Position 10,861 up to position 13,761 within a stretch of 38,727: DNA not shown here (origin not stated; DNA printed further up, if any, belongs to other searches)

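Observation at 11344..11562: HNH-like nuclease module inserted into an MrfA-type DExH/DUF1998 helicase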

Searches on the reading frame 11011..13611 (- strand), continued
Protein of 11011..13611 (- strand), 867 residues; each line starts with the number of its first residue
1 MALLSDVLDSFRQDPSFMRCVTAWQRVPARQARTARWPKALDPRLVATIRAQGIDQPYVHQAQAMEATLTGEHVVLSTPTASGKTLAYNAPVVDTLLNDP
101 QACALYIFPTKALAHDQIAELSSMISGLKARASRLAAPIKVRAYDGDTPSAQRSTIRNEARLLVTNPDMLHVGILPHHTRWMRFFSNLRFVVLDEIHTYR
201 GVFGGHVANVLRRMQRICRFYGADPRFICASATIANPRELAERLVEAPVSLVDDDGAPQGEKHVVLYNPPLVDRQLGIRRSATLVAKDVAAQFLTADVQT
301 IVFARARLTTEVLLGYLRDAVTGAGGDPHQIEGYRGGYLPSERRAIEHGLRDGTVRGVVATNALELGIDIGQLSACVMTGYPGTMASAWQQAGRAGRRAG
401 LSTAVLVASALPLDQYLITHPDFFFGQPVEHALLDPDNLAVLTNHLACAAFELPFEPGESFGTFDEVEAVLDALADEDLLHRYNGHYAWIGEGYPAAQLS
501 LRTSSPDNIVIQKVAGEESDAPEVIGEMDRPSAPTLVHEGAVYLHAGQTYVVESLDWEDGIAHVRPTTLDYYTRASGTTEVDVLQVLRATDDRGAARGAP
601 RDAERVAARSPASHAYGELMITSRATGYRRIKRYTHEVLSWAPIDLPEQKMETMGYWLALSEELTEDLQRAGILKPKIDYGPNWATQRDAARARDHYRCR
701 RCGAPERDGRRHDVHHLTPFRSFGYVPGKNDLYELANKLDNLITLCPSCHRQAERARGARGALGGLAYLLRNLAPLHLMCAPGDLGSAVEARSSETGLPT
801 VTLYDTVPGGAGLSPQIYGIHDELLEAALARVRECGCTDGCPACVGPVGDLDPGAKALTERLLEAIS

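Call 7: find_homologous_proteins(query=window:11011-13611:-, max_evalue=1e-20)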
Query window:11011-13611:- (867 aa): 8000 proteins with E <= 1e-20 among 8000 candidates; the best 120 are listed.
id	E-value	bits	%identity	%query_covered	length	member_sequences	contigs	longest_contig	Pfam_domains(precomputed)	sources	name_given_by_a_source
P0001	0.0e+0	1950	100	98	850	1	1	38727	PF00270.36,PF09369.16,PF01844.30,PF00271.38,PF22982.4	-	-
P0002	0.0e+0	1809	92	98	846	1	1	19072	PF00270.36,PF09369.16,PF01844.30,PF00271.38,PF22982.4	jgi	-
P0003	0.0e+0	1720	85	100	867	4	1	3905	PF00270.36,PF09369.16,PF01844.30,PF00271.38,PF22982.4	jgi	jgi:DEAD/DEAH box helicase domain-containing protein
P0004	0.0e+0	1703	84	100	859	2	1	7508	PF00270.36,PF09369.16,PF01844.30,PF00271.38,PF22982.4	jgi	jgi:DEAD/DEAH box helicase domain-containing protein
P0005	0.0e+0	1690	85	98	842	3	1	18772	PF00270.36,PF09369.16,PF01844.30,PF00271.38,PF22982.4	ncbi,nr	ncbi:MAG: DEAD/DEAH box helicase [Chloroflexota bacterium]|nr:DEAD/DEAH box helicase [Chloroflexota 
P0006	0.0e+0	1683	85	98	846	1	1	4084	PF00270.36,PF09369.16,PF01844.30,PF00271.38,PF22982.4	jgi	jgi:DEAD/DEAH box helicase domain-containing protein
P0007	0.0e+0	1683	85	98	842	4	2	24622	PF00270.36,PF09369.16,PF01844.30,PF00271.38,PF22982.4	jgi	jgi:DEAD/DEAH box helicase domain-containing protein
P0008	0.0e+0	1679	85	98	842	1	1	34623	PF00270.36,PF09369.16,PF01844.30,PF00271.38,PF22982.4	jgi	-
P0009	0.0e+0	1676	85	98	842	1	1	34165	PF00270.36,PF09369.16,PF01844.30,PF00271.38,PF22982.4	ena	-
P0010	0.0e+0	1669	84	98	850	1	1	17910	PF00270.36,PF09369.16,PF01844.30,PF00271.38,PF22982.4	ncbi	-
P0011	0.0e+0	1652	81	100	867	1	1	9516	PF00270.36,PF09369.16,PF01844.30,PF00271.38,PF22982.4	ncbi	-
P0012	0.0e+0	1643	82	100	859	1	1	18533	PF00270.36,PF09369.16,PF01844.30,PF00271.38,PF22982.4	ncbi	ncbi:MAG: DEAD/DEAH box helicase [Chloroflexota bacterium]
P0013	0.0e+0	1607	79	100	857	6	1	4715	PF00270.36,PF09369.16,PF01844.30,PF00271.38,PF22982.4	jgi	jgi:DEAD/DEAH box helicase domain-containing protein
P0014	0.0e+0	1600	79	100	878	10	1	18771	PF00270.36,PF09369.16,PF01844.30,PF00271.38,PF22982.4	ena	-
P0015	0.0e+0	1597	79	100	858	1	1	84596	PF00270.36,PF09369.16,PF01844.30,PF00271.38,PF22982.4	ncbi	-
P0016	0.0e+0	1596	80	98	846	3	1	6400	PF00270.36,PF09369.16,PF01844.30,PF00271.38,PF22982.4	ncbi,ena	-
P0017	0.0e+0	1595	78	100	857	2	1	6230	PF00270.36,PF09369.16,PF01844.30,PF00271.38,PF22982.4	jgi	jgi:DEAD/DEAH box helicase domain-containing protein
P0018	0.0e+0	1595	79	100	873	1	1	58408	PF00270.36,PF09369.16,PF01844.30,PF00271.38,PF22982.4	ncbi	-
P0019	0.0e+0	1595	79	100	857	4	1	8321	PF00270.36,PF09369.16,PF01844.30,PF00271.38,PF22982.4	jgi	jgi:DEAD/DEAH box helicase domain-containing protein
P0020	0.0e+0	1594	79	100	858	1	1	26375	PF00270.36,PF09369.16,PF01844.30,PF00271.38,PF22982.4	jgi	-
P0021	0.0e+0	1585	78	100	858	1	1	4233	PF00270.36,PF09369.16,PF01844.30,PF00271.38,PF22982.4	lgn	-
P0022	0.0e+0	1583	78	100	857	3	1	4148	PF00270.36,PF09369.16,PF01844.30,PF00271.38,PF22982.4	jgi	jgi:DEAD/DEAH box helicase domain-containing protein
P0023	0.0e+0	1579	78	100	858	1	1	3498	PF00270.36,PF09369.16,PF01844.30,PF00271.38,PF22982.4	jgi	-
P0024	0.0e+0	1578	80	98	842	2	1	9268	PF00270.36,PF09369.16,PF01844.30,PF00271.38,PF22982.4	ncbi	-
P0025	0.0e+0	1575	78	100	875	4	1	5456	PF00270.36,PF09369.16,PF01844.30,PF00271.38,PF22982.4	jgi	-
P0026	0.0e+0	1573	78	100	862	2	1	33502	PF00270.36,PF09369.16,PF01844.30,PF00271.38,PF22982.4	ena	-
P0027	0.0e+0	1572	78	100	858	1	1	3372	PF00270.36,PF09369.16,PF01844.30,PF00271.38,PF22982.4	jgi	jgi:DEAD/DEAH box helicase domain-containing protein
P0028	0.0e+0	1566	78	100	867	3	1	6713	PF00270.36,PF09369.16,PF01844.30,PF00271.38,PF22982.4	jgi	jgi:DEAD/DEAH box helicase domain-containing protein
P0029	0.0e+0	1561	77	100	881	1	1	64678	PF00270.36,PF09369.16,PF01844.30,PF00271.38,PF22982.4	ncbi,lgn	-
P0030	0.0e+0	1560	79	98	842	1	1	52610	PF00270.36,PF09369.16,PF01844.30,PF00271.38,PF22982.4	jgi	jgi:DEAD/DEAH box helicase domain-containing protein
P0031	0.0e+0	1553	78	98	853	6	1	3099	PF00270.36,PF09369.16,PF01844.30,PF00271.38,PF22982.4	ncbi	-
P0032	0.0e+0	1538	75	100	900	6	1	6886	PF00270.36,PF09369.16,PF01844.30,PF00271.38,PF22982.4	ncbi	-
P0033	0.0e+0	1537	76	100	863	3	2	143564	PF00270.36,PF09369.16,PF01844.30,PF00271.38,PF22982.4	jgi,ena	-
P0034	0.0e+0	1536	77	100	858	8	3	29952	PF00270.36,PF09369.16,PF01844.30,PF00271.38,PF22982.4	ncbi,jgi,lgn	-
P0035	0.0e+0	1536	76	100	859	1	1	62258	PF00270.36,PF09369.16,PF01844.30,PF00271.38,PF22982.4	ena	-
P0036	0.0e+0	1536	77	98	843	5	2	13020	PF00270.36,PF09369.16,PF01844.30,PF00271.38,PF22982.4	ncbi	ncbi:MAG: DEAD/DEAH box helicase [Anaerolineae bacterium]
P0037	0.0e+0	1533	77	100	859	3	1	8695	PF00270.36,PF09369.16,PF01844.30,PF00271.38,PF22982.4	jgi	-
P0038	0.0e+0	1519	76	100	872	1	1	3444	PF00270.36,PF09369.16,PF01844.30,PF00271.38,PF22982.4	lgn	-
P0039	0.0e+0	1509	75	100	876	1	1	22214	PF00270.36,PF09369.16,PF01844.30,PF00271.38,PF22982.4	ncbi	-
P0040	0.0e+0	1506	77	98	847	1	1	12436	PF00270.36,PF09369.16,PF01844.30,PF00271.38,PF22982.4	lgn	-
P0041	0.0e+0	1494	78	95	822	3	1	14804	PF00270.36,PF09369.16,PF01844.30,PF00271.38,PF22982.4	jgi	jgi:DEAD/DEAH box helicase domain-containing protein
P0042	0.0e+0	1487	73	100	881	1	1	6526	PF00270.36,PF09369.16,PF01844.30,PF00271.38,PF22982.4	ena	-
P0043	0.0e+0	1482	74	100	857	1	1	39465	PF00270.36,PF09369.16,PF01844.30,PF00271.38,PF22982.4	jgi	jgi:DEAD/DEAH box helicase domain-containing protein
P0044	0.0e+0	1480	74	100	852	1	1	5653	PF00270.36,PF09369.16,PF01844.30,PF00271.38,PF22982.4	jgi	jgi:DEAD/DEAH box helicase domain-containing protein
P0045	0.0e+0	1474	72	100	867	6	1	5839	PF00270.36,PF09369.16,PF01844.30,PF00271.38,PF22982.4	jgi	jgi:DEAD/DEAH box helicase domain-containing protein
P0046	0.0e+0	1473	74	100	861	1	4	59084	PF00270.36,PF09369.16,PF01844.30,PF00271.38,PF22982.4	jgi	jgi:DEAD/DEAH box helicase domain-containing protein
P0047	0.0e+0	1469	73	100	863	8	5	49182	PF00270.36,PF09369.16,PF01844.30,PF00271.38,PF22982.4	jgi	jgi:DEAD/DEAH box helicase domain-containing protein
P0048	0.0e+0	1468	74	100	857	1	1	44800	PF00270.36,PF09369.16,PF01844.30,PF00271.38,PF22982.4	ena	-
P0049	0.0e+0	1468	73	100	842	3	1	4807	PF00270.36,PF09369.16,PF01844.30,PF00271.38,PF22982.4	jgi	jgi:DEAD/DEAH box helicase domain-containing protein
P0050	0.0e+0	1462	78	93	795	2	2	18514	PF00270.36,PF09369.16,PF01844.30,PF00271.38,PF22982.4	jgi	jgi:DEAD/DEAH box helicase domain-containing protein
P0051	0.0e+0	1457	73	100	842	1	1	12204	PF00270.36,PF09369.16,PF01844.30,PF00271.38,PF22982.4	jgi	jgi:DEAD/DEAH box helicase domain-containing protein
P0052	0.0e+0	1456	72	100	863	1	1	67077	PF00270.36,PF09369.16,PF01844.30,PF00271.38,PF22982.4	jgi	jgi:DEAD/DEAH box helicase domain-containing protein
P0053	0.0e+0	1456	73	100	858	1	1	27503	PF00270.36,PF09369.16,PF01844.30,PF00271.38,PF22982.4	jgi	-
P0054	0.0e+0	1455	72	100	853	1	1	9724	PF00270.36,PF09369.16,PF01844.30,PF00271.38,PF22982.4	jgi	jgi:DEAD/DEAH box helicase domain-containing protein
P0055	0.0e+0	1454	73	100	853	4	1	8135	PF00270.36,PF09369.16,PF01844.30,PF00271.38,PF22982.4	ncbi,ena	ncbi:MAG: DEAD/DEAH box helicase [Anaerolineae bacterium]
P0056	0.0e+0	1451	72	100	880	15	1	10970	PF00270.36,PF09369.16,PF01844.30,PF00271.38,PF22982.4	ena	-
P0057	0.0e+0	1450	72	100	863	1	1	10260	PF00270.36,PF09369.16,PF01844.30,PF00271.38,PF22982.4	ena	-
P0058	0.0e+0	1447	73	100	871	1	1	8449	PF00270.36,PF09369.16,PF01844.30,PF00271.38,PF22982.4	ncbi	-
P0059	0.0e+0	1446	73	100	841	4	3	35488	PF00270.36,PF09369.16,PF01844.30,PF00271.38,PF22982.4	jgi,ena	-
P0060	0.0e+0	1445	72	100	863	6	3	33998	PF00270.36,PF09369.16,PF01844.30,PF00271.38,PF22982.4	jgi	jgi:DEAD/DEAH box helicase domain-containing protein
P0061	0.0e+0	1444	72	100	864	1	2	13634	PF00270.36,PF09369.16,PF01844.30,PF00271.38,PF22982.4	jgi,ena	-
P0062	0.0e+0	1444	72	100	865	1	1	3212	PF00270.36,PF09369.16,PF01844.30,PF00271.38,PF22982.4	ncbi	-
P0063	0.0e+0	1444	73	100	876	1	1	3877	PF00270.36,PF09369.16,PF01844.30,PF00271.38,PF22982.4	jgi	jgi:DEAD/DEAH box helicase domain-containing protein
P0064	0.0e+0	1444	72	100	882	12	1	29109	PF00270.36,PF09369.16,PF01844.30,PF00271.38,PF22982.4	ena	-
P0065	0.0e+0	1443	73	100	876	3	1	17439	PF00270.36,PF09369.16,PF01844.30,PF00271.38,PF22982.4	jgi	-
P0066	0.0e+0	1443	73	100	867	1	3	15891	PF00270.36,PF09369.16,PF01844.30,PF00271.38,PF22982.4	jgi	jgi:DEAD/DEAH box helicase domain-containing protein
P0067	0.0e+0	1443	72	100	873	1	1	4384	PF00270.36,PF09369.16,PF01844.30,PF00271.38,PF22982.4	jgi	jgi:DEAD/DEAH box helicase domain-containing protein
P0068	0.0e+0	1442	72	100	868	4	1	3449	PF00270.36,PF09369.16,PF01844.30,PF00271.38,PF22982.4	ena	-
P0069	0.0e+0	1442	72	100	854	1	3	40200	PF00270.36,PF09369.16,PF01844.30,PF00271.38,PF22982.4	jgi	jgi:DEAD/DEAH box helicase domain-containing protein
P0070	0.0e+0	1441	74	100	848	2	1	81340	PF00270.36,PF09369.16,PF01844.30,PF00271.38,PF22982.4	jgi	-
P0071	0.0e+0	1441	72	100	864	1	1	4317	PF00270.36,PF09369.16,PF01844.30,PF00271.38,PF22982.4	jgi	jgi:DEAD/DEAH box helicase domain-containing protein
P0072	0.0e+0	1440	71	100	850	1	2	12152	PF00270.36,PF09369.16,PF01844.30,PF00271.38,PF22982.4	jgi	jgi:DEAD/DEAH box helicase domain-containing protein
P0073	0.0e+0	1440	72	100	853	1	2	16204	PF00270.36,PF09369.16,PF01844.30,PF00271.38,PF22982.4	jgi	jgi:DEAD/DEAH box helicase domain-containing protein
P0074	0.0e+0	1440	72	100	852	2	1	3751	PF00270.36,PF09369.16,PF01844.30,PF00271.38,PF22982.4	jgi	-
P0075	0.0e+0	1439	72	100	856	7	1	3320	PF00270.36,PF09369.16,PF01844.30,PF00271.38,PF22982.4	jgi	jgi:DEAD/DEAH box helicase domain-containing protein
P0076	0.0e+0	1438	73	100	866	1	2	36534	PF00270.36,PF09369.16,PF01844.30,PF00271.38,PF22982.4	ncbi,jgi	-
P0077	0.0e+0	1437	73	100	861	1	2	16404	PF00270.36,PF09369.16,PF01844.30,PF00271.38,PF22982.4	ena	-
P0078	0.0e+0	1437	73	100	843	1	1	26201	PF00270.36,PF09369.16,PF01844.30,PF00271.38,PF22982.4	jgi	-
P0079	0.0e+0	1436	72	100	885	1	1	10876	PF00270.36,PF09369.16,PF01844.30,PF00271.38,PF22982.4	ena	-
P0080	0.0e+0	1436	72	100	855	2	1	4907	PF00270.36,PF09369.16,PF01844.30,PF00271.38,PF22982.4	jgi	jgi:DEAD/DEAH box helicase domain-containing protein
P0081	0.0e+0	1436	72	100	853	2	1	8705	PF00270.36,PF09369.16,PF01844.30,PF00271.38,PF22982.4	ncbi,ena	ncbi:MAG: DEAD/DEAH box helicase [Anaerolineae bacterium]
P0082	0.0e+0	1435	72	100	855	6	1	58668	PF00270.36,PF09369.16,PF01844.30,PF00271.38,PF22982.4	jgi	-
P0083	0.0e+0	1432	77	93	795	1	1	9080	PF00270.36,PF09369.16,PF01844.30,PF00271.38,PF22982.4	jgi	jgi:DEAD/DEAH box helicase domain-containing protein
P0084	0.0e+0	1432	73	100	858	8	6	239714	PF00270.36,PF09369.16,PF01844.30,PF00271.38,PF22982.4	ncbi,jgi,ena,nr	ncbi:MAG TPA: DEAD/DEAH box helicase [Anaerolineae bacterium]|nr:DEAD/DEAH box helicase [Anaerolinea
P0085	0.0e+0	1432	72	100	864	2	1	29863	PF00270.36,PF09369.16,PF01844.30,PF00271.38,PF22982.4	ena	-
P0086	0.0e+0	1431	72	100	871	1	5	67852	PF00270.36,PF09369.16,PF01844.30,PF00271.38,PF22982.4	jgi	-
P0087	0.0e+0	1431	72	100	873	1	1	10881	PF00270.36,PF09369.16,PF01844.30,PF00271.38,PF22982.4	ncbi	-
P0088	0.0e+0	1428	73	100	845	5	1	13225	PF00270.36,PF09369.16,PF01844.30,PF00271.38,PF22982.4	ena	-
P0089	0.0e+0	1427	71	100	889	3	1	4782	PF00270.36,PF09369.16,PF01844.30,PF00271.38,PF22982.4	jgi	-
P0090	0.0e+0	1426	72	100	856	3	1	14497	PF00270.36,PF09369.16,PF01844.30,PF00271.38,PF22982.4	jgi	-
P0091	0.0e+0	1426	71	100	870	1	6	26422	PF00270.36,PF09369.16,PF01844.30,PF00271.38,PF22982.4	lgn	-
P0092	0.0e+0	1426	72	100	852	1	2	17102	PF00270.36,PF09369.16,PF01844.30,PF00271.38,PF22982.4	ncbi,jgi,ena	jgi:DEAD/DEAH box helicase domain-containing protein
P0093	0.0e+0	1425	72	100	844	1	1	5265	PF00270.36,PF09369.16,PF01844.30,PF00271.38,PF22982.4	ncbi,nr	ncbi:MAG: DEAD/DEAH box helicase [Chloroflexota bacterium]|nr:DEAD/DEAH box helicase [Chloroflexota 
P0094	0.0e+0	1424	71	100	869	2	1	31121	PF00270.36,PF09369.16,PF01844.30,PF00271.38,PF22982.4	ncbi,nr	ncbi:MAG: DEAD/DEAH box helicase [Chloroflexota bacterium]|nr:DEAD/DEAH box helicase [Chloroflexota 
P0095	0.0e+0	1423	72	100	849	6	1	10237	PF00270.36,PF09369.16,PF01844.30,PF00271.38,PF22982.4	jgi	jgi:DEAD/DEAH box helicase domain-containing protein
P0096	0.0e+0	1422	70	100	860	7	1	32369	PF00270.36,PF09369.16,PF01844.30,PF00271.38,PF22982.4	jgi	jgi:DEAD/DEAH box helicase domain-containing protein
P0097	0.0e+0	1421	72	98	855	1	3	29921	PF00270.36,PF09369.16,PF01844.30,PF00271.38,PF22982.4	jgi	jgi:DEAD/DEAH box helicase domain-containing protein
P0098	0.0e+0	1420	71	100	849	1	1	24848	PF00270.36,PF09369.16,PF01844.30,PF00271.38,PF22982.4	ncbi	-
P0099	0.0e+0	1419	71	100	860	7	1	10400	PF00270.36,PF09369.16,PF01844.30,PF00271.38,PF22982.4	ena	-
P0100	0.0e+0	1419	71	100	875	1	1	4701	PF00270.36,PF09369.16,PF01844.30,PF00271.38,PF22982.4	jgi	jgi:DEAD/DEAH box helicase domain-containing protein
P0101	0.0e+0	1419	71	100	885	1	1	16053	PF00270.36,PF09369.16,PF01844.30,PF00271.38,PF22982.4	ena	-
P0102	0.0e+0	1418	73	100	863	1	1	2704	PF00270.36,PF09369.16,PF01844.30,PF00271.38,PF22982.4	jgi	jgi:DEAD/DEAH box helicase domain-containing protein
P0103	0.0e+0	1415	73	100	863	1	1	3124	PF00270.36,PF09369.16,PF01844.30,PF00271.38,PF22982.4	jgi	jgi:DEAD/DEAH box helicase domain-containing protein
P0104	0.0e+0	1415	72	100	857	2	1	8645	PF00270.36,PF09369.16,PF01844.30,PF00271.38,PF22982.4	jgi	-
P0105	0.0e+0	1414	72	100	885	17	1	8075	PF00270.36,PF09369.16,PF01844.30,PF00271.38,PF22982.4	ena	-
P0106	0.0e+0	1413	72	100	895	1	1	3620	PF00270.36,PF09369.16,PF01844.30,PF00271.38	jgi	jgi:DEAD/DEAH box helicase domain-containing protein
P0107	0.0e+0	1413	71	100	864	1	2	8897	PF00270.36,PF09369.16,PF01844.30,PF00271.38,PF22982.4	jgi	jgi:DEAD/DEAH box helicase domain-containing protein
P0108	0.0e+0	1412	70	100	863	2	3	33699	PF00270.36,PF09369.16,PF00271.38,PF22982.4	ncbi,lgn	-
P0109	0.0e+0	1412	71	100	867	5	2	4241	PF00270.36,PF09369.16,PF01844.30,PF00271.38,PF22982.4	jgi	-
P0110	0.0e+0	1412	72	100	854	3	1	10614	PF00270.36,PF09369.16,PF01844.30,PF00271.38,PF22982.4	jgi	-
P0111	0.0e+0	1411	72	100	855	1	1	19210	PF00270.36,PF09369.16,PF01844.30,PF00271.38,PF22982.4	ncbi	ncbi:MAG: DEAD/DEAH box helicase [Anaerolineae bacterium]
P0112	0.0e+0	1410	70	100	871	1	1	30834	PF00270.36,PF09369.16,PF01844.30,PF00271.38,PF22982.4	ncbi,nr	ncbi:MAG: DEAD/DEAH box helicase [Chloroflexota bacterium]|nr:DEAD/DEAH box helicase [Chloroflexota 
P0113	0.0e+0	1410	72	100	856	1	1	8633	PF00270.36,PF09369.16,PF01844.30,PF00271.38,PF22982.4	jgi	-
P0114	0.0e+0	1410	71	100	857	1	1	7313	PF00270.36,PF09369.16,PF01844.30,PF00271.38,PF22982.4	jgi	-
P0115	0.0e+0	1409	72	100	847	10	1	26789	PF00270.36,PF09369.16,PF01844.30,PF00271.38,PF22982.4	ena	-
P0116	0.0e+0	1409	71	100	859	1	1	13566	PF00270.36,PF09369.16,PF01844.30,PF00271.38,PF22982.4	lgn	-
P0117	0.0e+0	1408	71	100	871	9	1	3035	PF00270.36,PF09369.16,PF01844.30,PF00271.38,PF22982.4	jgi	jgi:DEAD/DEAH box helicase domain-containing protein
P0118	0.0e+0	1407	71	100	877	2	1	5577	PF00270.36,PF09369.16,PF01844.30,PF00271.38,PF22982.4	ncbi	-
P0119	0.0e+0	1407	71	100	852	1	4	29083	PF00270.36,PF09369.16,PF01844.30,PF00271.38,PF22982.4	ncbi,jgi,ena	-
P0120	0.0e+0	1407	71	100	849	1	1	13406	PF00270.36,PF09369.16,PF01844.30,PF00271.38,PF22982.4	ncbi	-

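Call 31: predict_structure(alignment_id=A1)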
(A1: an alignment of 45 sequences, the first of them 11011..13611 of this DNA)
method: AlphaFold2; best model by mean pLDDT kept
length: 867 residues; sequences in the alignment: 45
mean_pLDDT: 57.5   pTM: 0.38
mean pLDDT of the five models: 57.5, 51.5, 49.0, 48.6, 42.8
residues with pLDDT >= 90: 30; 70-90: 240; 50-70: 252; < 50: 345
segments of 3 or more residues with pLDDT < 50: 1-33, 57-62, 67-69, 71-121, 134-137, 146-148, 195-209, 228-261, 268-281, 363-376, 379-466, 478-481, 484-506, 530-536, 573-576, 592-607, 631-641
pLDDT, mean of each block of 10 residues (from residue 1): 41 34 26 60 62 52 48 25 30 43 42 38 50 49 51 62 58 60 67 42 40 67 59 37 41 30 51 37 60 72 62 79 82 65 69 73 47 46 44 39 32 25 27 32 31 31 47 52 42 24 40 69 65 50 59 71 71 51 87 45 49 89 62 36 58 89 84 72 85 88 72 78 69 82 77 53 82 76 72 74 81 86 92 84 65 76 88
secondary structure, 60 per line:
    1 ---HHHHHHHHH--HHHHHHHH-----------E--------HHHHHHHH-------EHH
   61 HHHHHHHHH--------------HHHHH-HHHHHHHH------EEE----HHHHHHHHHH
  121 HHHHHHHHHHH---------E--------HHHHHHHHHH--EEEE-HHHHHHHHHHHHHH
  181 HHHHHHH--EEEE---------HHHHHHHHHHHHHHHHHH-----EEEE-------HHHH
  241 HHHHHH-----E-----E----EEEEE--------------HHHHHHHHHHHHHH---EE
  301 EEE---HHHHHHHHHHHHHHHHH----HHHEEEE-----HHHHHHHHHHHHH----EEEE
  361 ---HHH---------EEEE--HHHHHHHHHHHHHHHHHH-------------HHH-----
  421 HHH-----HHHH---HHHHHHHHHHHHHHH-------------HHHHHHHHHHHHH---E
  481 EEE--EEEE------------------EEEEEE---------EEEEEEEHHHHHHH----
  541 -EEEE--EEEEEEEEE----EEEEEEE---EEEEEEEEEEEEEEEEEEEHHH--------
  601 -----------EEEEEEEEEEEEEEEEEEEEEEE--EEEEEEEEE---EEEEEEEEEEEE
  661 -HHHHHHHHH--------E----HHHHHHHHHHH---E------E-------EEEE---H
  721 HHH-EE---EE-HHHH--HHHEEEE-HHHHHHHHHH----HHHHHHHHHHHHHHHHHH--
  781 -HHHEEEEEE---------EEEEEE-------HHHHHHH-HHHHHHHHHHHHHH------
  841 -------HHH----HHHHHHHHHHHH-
elements in order (helices of 4 or more, strands of 3 or more residues): H4-12 H15-22 H43-50 H59-69 H84-88 H90-97 E104-106 H111-131 H150-159 E162-165 H167-187 E190-193 H203-220 E226-229 H237-246 E263-267 H282-295 E299-303 H307-323 E331-334 H340-352 E357-360 E376-379 H382-399 H429-432 H436-450 H464-476 E480-483 E486-489 E508-513 E523-529 H530-536 E542-545 E548-556 E561-567 E571-589 E612-634 E637-645 E649-660 H662-670 H684-694 E713-716 H720-723 H733-736 E742-745 H747-756 H761-778 E785-790 E800-805 H813-819 H821-834 H855-866
